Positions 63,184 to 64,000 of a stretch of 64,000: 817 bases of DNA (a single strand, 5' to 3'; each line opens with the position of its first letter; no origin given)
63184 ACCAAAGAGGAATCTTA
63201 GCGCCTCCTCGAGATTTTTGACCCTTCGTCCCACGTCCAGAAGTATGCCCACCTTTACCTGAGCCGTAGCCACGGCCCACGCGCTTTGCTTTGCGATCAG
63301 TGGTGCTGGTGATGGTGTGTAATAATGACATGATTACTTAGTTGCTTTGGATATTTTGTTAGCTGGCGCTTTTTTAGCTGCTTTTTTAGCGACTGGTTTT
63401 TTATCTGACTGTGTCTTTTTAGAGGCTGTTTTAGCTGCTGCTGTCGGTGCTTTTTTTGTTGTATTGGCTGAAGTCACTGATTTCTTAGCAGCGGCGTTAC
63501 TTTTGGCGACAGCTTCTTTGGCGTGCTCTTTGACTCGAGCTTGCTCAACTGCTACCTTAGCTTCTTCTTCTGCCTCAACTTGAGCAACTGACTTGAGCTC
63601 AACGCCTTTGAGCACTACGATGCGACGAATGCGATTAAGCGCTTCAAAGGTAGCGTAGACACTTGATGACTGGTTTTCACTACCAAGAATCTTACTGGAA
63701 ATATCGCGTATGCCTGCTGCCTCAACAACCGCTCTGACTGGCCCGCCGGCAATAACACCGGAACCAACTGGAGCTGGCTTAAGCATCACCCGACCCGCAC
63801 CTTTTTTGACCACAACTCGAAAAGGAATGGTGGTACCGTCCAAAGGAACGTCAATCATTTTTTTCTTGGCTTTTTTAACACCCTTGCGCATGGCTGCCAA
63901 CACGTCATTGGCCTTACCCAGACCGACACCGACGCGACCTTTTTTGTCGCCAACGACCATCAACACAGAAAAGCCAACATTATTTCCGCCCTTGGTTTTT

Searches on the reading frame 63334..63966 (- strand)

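Call 55: search_protein_families(library=pfam, proteins=[window:63334-63966:-], max_evalue=0.001)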
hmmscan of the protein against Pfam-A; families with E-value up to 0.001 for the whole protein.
window:63334-63966:- (210 aa): 2 families
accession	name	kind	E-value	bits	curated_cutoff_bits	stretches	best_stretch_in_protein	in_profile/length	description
PF03719.21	Ribosomal_S5_C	-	1.9e-23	82.1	21.5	1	54-115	2-63/71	Ribosomal protein S5, C-terminal domain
PF00333.26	Ribosomal_S5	-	1.5e-12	47.7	27.1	1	2-41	26-65/65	Ribosomal protein S5, N-terminal domain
